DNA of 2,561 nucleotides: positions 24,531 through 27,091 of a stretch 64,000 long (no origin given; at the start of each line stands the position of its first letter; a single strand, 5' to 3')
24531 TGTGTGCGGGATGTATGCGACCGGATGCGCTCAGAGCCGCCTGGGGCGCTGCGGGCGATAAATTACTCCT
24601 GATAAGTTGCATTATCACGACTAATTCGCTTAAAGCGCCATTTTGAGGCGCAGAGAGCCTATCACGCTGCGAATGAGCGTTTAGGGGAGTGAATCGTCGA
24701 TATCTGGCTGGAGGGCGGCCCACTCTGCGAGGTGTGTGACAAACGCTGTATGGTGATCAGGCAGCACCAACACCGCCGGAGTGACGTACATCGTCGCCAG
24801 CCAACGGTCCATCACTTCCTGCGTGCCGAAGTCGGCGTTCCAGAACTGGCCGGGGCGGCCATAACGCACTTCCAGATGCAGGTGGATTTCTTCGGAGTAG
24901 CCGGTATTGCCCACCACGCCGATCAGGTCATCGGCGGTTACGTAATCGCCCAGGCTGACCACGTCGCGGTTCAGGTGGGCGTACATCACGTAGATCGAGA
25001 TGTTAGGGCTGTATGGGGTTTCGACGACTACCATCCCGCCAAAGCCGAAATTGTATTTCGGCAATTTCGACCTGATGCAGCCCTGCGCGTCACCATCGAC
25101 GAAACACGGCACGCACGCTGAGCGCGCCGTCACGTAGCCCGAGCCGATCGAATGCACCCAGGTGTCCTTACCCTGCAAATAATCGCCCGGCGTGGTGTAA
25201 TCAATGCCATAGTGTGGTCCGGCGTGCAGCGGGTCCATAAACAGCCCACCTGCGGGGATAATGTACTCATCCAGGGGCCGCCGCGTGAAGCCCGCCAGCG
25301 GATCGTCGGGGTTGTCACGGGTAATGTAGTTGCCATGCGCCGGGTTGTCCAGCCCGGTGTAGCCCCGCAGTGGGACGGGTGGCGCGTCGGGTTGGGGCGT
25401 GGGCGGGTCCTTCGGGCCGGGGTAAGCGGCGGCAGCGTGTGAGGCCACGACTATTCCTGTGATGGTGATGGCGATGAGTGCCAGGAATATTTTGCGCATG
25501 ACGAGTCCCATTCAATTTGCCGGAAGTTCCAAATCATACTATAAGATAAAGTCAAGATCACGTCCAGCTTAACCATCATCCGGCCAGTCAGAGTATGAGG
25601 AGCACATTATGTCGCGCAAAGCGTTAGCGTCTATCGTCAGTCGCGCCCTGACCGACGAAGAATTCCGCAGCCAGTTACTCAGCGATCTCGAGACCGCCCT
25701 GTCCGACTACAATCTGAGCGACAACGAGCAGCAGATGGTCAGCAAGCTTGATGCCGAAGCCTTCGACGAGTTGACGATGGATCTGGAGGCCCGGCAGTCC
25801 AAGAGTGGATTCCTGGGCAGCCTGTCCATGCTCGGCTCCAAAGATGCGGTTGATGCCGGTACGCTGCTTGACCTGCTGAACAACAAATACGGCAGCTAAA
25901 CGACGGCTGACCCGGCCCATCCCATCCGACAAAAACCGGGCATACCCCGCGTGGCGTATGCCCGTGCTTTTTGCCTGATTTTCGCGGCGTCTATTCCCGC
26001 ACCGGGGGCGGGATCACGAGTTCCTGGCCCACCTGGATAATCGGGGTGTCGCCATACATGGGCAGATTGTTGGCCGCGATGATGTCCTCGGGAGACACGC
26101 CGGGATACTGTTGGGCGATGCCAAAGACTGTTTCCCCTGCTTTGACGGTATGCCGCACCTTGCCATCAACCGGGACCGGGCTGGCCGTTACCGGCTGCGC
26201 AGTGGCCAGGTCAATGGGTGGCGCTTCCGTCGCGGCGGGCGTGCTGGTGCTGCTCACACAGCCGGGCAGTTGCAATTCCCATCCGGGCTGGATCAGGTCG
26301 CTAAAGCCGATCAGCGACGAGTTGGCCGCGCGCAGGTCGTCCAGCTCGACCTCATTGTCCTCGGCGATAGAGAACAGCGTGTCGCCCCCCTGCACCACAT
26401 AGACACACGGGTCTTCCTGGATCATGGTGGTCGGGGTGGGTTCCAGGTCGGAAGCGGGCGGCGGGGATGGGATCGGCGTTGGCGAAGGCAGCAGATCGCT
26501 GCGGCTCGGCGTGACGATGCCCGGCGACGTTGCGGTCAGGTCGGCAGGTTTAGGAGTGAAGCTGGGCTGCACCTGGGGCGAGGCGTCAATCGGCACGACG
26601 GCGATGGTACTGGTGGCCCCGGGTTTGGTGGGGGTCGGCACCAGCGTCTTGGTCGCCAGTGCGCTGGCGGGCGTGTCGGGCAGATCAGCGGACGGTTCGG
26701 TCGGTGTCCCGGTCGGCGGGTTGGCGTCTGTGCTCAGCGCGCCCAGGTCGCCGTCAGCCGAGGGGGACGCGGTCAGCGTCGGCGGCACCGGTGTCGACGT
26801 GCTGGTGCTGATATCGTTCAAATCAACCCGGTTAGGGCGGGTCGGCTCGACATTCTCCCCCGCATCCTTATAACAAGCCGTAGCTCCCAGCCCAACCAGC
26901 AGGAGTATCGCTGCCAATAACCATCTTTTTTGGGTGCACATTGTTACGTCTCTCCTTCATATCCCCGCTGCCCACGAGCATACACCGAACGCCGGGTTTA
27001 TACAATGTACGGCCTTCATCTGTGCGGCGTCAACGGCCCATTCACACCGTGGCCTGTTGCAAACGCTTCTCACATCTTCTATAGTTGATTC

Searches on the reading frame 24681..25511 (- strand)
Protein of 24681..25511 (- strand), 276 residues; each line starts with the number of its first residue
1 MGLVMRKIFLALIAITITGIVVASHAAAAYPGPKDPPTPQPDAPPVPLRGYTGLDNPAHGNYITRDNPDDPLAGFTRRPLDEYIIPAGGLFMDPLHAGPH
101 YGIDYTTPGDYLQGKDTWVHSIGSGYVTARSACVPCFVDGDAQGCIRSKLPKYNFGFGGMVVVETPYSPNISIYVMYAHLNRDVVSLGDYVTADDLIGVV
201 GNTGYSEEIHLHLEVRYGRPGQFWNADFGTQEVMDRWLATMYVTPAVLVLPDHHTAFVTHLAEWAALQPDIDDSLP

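Call 11: search_protein_families(library=pfam, proteins=[window:24681-25511:-], max_evalue=0.001)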
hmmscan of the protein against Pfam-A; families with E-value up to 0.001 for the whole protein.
window:24681-25511:- (276 aa): 1 family
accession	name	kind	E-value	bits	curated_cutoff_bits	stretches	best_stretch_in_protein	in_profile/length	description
PF01551.29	Peptidase_M23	-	2.6e-11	44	28.7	1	154-218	30-90/96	Peptidase family M23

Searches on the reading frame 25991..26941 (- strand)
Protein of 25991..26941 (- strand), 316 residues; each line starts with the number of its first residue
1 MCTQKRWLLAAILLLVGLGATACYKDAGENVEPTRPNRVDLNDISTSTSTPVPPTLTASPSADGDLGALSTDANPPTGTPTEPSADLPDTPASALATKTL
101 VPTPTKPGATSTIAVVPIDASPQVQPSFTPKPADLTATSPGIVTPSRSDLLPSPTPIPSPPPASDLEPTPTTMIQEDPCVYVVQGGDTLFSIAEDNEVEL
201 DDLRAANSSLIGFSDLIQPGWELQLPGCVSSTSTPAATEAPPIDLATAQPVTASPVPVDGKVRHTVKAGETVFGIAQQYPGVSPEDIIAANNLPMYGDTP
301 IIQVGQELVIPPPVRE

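Call 11: search_protein_families(library=pfam, proteins=[window:25991-26941:-], max_evalue=0.001)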
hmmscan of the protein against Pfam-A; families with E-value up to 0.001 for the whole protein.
window:25991-26941:- (316 aa): 3 families
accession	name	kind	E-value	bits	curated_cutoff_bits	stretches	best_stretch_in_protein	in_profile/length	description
PF01476.26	LysM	-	6.6e-22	77.6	20.9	2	264-311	1-43/43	LysM domain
PF23472.1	LysM2_CERK1_LYK3_4_5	-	0.00048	20.4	27.4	0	263-311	7-54/56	LYK3/4/5 LysM2 domain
PF23473.1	LysM3_LYK4_5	-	0.00053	20.5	29.3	0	266-294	7-34/48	LYK4/5 LysM3 domain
